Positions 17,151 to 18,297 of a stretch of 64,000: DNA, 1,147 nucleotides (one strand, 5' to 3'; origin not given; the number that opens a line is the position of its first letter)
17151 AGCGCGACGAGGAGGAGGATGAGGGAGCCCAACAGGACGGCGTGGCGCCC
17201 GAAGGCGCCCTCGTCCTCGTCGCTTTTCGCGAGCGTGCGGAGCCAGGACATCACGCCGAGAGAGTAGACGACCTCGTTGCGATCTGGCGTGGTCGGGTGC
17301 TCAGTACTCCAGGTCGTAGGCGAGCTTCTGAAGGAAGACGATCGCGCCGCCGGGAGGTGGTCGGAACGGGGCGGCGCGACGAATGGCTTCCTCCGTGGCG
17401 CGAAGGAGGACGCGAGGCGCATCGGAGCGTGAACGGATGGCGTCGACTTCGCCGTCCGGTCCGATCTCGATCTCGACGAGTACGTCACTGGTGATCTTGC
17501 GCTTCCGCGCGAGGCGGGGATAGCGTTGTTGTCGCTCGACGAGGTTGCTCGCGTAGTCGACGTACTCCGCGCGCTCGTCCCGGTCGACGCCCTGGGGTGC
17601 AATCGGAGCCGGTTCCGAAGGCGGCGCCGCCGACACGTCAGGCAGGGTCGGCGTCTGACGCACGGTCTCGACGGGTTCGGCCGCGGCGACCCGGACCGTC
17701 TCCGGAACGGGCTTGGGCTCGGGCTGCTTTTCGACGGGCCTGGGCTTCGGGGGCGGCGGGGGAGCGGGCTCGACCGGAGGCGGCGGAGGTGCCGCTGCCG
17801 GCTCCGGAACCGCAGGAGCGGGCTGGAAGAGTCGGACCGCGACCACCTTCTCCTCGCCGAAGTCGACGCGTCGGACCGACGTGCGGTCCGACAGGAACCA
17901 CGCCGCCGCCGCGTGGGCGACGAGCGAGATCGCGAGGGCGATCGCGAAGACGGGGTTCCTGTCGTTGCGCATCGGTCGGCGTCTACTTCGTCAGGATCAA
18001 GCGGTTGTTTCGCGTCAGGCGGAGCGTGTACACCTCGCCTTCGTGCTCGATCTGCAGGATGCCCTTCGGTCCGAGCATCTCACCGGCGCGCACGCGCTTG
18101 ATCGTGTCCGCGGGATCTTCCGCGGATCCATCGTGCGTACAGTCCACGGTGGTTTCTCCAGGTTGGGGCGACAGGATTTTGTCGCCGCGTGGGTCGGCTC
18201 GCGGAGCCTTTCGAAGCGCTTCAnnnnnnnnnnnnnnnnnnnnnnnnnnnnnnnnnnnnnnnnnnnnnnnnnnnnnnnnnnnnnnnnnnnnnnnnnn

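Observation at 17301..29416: Heme/TonB acquisition locus carrying its own minimal exosortase and VPEPG-CTERM proteins (sortase-B/Isd-like logic in a diderm?)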

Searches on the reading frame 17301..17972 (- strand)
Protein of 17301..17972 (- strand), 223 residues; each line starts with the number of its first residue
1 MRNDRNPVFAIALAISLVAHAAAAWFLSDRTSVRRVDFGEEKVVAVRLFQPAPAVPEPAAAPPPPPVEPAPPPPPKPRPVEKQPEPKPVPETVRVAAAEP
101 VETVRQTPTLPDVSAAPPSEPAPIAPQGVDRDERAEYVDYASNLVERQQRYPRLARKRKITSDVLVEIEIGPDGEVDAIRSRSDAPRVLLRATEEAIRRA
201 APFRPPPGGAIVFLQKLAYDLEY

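Call 21: search_protein_families(library=pfam, proteins=[window:17301-17972:-], max_evalue=0.01)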
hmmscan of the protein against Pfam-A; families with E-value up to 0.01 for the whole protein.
window:17301-17972:- (223 aa): 1 family
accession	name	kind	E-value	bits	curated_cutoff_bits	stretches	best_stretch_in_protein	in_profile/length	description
PF03544.19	TonB_C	-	1.1e-09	39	24.6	1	148-208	2-62/79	Gram-negative bacterial TonB protein C-terminal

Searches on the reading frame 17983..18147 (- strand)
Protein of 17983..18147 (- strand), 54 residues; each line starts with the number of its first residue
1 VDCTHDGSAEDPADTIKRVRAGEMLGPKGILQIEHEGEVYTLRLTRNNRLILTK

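Call 5: search_protein_families(library=ncbifam, proteins=[window:17983-18147:-], max_evalue=0.01)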
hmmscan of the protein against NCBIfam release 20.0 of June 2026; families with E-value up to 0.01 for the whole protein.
window:17983-18147:- (54 aa): 1 family
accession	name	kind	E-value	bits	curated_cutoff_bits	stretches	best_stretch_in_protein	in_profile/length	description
NF007559.0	PRK10183.1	equivalog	6.6e-09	36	77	1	12-54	20-63/63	hypothetical protein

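Call 6: search_protein_families(library=pfam, proteins=[window:17983-18147:-], max_evalue=0.01)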
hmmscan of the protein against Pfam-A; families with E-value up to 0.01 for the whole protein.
window:17983-18147:- (54 aa): 1 family
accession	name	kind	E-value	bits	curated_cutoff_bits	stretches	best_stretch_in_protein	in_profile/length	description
PF10636.14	hemP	-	5.9e-15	55.3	25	1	18-54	1-37/37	Hemin uptake protein hemP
